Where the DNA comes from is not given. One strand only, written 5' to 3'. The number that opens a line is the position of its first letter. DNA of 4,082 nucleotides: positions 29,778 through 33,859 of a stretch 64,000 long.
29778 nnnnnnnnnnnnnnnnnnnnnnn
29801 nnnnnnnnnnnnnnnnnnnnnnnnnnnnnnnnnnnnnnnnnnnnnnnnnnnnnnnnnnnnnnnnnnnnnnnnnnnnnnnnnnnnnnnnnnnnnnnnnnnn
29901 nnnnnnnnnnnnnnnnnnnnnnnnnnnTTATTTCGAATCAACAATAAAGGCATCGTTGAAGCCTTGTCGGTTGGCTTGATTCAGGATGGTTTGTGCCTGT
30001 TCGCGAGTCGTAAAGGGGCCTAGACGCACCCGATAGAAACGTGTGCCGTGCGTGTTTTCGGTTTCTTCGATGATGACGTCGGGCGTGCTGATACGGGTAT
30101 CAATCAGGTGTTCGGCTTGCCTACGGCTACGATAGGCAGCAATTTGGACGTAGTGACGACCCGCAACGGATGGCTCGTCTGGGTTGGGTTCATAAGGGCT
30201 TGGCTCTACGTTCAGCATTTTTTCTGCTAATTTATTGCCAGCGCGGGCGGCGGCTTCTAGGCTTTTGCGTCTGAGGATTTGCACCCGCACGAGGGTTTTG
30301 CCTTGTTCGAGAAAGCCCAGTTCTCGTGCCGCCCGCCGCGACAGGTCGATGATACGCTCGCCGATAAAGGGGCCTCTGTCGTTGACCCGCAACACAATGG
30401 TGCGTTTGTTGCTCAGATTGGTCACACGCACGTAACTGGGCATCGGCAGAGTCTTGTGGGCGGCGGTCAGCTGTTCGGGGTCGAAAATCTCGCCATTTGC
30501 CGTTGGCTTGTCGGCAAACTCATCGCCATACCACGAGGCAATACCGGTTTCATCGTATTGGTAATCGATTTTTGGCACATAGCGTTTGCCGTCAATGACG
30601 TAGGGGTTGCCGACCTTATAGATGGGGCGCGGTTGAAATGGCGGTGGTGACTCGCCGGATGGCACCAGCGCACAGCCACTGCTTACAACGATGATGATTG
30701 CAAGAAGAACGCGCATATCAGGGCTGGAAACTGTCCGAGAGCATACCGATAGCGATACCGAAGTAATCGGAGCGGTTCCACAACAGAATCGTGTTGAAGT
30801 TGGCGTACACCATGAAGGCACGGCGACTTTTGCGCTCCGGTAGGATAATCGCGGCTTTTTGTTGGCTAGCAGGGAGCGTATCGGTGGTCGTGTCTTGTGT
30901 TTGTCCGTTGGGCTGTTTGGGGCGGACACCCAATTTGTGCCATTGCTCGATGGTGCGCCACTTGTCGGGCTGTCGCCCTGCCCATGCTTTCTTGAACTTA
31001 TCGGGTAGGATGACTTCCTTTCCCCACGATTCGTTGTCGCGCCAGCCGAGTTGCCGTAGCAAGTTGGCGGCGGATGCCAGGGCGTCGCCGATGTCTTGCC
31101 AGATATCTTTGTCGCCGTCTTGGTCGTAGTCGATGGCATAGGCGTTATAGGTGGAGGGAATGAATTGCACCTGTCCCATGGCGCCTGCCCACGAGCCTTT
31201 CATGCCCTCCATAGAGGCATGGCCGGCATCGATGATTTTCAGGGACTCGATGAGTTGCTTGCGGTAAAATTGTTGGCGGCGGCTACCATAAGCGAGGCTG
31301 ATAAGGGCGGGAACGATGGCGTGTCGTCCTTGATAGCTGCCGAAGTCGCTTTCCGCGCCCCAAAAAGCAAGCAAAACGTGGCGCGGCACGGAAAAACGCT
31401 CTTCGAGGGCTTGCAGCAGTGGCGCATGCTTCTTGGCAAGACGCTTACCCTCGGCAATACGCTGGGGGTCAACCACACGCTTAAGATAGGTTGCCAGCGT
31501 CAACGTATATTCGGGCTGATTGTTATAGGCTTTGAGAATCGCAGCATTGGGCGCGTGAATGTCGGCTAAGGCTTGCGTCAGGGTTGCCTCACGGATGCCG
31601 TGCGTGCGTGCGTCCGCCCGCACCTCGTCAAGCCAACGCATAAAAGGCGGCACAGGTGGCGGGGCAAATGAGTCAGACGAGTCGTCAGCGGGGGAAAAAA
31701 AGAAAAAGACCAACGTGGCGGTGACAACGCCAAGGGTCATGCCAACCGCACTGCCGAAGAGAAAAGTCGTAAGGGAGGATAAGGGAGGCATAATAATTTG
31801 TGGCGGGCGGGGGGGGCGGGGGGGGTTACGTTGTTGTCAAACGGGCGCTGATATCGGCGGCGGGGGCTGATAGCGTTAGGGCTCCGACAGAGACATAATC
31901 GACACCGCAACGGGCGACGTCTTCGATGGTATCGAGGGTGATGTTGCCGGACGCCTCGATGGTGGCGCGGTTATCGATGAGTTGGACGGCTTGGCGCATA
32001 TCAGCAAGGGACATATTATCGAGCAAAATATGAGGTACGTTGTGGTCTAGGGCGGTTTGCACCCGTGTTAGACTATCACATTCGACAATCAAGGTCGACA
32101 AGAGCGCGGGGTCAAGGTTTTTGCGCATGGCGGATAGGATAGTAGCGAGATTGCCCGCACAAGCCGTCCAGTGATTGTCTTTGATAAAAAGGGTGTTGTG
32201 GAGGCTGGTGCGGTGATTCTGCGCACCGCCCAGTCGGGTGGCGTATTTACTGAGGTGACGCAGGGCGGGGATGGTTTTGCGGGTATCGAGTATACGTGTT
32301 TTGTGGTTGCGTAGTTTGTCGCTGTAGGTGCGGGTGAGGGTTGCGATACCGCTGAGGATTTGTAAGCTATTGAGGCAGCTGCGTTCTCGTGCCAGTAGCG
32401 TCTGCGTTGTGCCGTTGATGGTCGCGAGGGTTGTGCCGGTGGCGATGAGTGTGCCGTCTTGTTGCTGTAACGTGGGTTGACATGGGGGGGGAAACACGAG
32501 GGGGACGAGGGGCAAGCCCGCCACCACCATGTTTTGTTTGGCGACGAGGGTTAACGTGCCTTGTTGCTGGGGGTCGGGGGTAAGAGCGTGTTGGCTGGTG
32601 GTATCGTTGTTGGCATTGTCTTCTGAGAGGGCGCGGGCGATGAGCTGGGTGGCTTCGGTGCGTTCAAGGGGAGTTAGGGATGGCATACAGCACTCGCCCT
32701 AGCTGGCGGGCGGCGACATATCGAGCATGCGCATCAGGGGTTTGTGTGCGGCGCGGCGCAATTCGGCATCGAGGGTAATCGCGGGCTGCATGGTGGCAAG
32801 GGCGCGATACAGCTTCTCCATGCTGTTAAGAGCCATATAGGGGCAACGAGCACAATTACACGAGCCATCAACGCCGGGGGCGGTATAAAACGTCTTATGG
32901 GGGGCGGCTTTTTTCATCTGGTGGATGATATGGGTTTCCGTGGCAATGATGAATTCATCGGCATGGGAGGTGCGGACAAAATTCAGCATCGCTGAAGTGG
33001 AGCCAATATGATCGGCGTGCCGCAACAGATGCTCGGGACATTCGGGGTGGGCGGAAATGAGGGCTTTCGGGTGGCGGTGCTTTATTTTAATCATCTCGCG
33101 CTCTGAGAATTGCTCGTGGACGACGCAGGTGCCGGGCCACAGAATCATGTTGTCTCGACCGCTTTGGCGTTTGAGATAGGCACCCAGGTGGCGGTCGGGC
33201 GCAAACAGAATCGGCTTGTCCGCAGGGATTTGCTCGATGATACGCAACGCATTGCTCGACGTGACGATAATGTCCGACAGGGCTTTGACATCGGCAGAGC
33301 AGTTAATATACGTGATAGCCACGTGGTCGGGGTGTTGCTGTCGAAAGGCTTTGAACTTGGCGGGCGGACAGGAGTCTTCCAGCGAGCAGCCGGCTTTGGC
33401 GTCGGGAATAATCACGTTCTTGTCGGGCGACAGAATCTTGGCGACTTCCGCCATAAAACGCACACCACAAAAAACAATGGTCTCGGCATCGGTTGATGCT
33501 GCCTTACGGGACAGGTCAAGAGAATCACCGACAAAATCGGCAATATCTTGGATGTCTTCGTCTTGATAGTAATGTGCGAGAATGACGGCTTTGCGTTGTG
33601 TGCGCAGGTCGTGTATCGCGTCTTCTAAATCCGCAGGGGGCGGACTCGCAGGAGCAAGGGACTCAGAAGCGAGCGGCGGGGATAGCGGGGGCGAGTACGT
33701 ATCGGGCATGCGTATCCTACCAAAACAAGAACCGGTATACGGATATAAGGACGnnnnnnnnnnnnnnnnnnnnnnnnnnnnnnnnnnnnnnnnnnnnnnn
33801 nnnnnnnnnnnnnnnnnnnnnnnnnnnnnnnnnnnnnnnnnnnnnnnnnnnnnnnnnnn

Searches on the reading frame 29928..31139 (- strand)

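Call 65: search_protein_families(library=pfam, proteins=[window:29928-31139:-], max_evalue=0.00001)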
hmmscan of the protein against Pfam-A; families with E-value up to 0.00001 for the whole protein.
window:29928-31139:- (403 aa): 2 families
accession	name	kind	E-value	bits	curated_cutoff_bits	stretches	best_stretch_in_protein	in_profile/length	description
PF03330.24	DPBB_1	-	9.3e-25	87.1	28.8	1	197-285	2-82/83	Lytic transglycolase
PF05036.18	SPOR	-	1.3e-16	61.1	21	1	327-399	3-75/76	SPOR domain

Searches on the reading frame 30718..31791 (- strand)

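Call 65: search_protein_families(library=pfam, proteins=[window:30718-31791:-], max_evalue=0.00001)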
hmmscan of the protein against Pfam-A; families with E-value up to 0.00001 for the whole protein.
window:30718-31791:- (357 aa): 1 family
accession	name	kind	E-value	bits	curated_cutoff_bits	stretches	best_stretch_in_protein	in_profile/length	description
PF13406.11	SLT_2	-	8e-96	321.1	24.3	1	50-353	2-292/292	Transglycosylase SLT domain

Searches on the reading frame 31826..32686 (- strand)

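Call 65: search_protein_families(library=pfam, proteins=[window:31826-32686:-], max_evalue=0.00001)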
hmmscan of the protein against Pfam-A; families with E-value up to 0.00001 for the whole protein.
window:31826-32686:- (286 aa): 2 families
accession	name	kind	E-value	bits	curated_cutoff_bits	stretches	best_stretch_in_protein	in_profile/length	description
PF01729.25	QRPTase_C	-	8.4e-48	162.7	23.1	1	114-280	1-167/169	Quinolinate phosphoribosyl transferase, C-terminal domain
PF02749.22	QRPTase_N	-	5.1e-13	49.5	27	1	37-112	8-82/82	Quinolinate phosphoribosyl transferase, N-terminal domain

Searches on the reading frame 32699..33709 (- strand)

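Call 65: search_protein_families(library=pfam, proteins=[window:32699-33709:-], max_evalue=0.00001)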
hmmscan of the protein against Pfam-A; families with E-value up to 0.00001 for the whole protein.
window:32699-33709:- (336 aa): 1 family
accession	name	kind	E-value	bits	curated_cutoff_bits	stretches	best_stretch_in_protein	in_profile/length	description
PF02445.21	NadA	-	1.9e-120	401.9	27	1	31-330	2-295/295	Quinolinate synthetase A protein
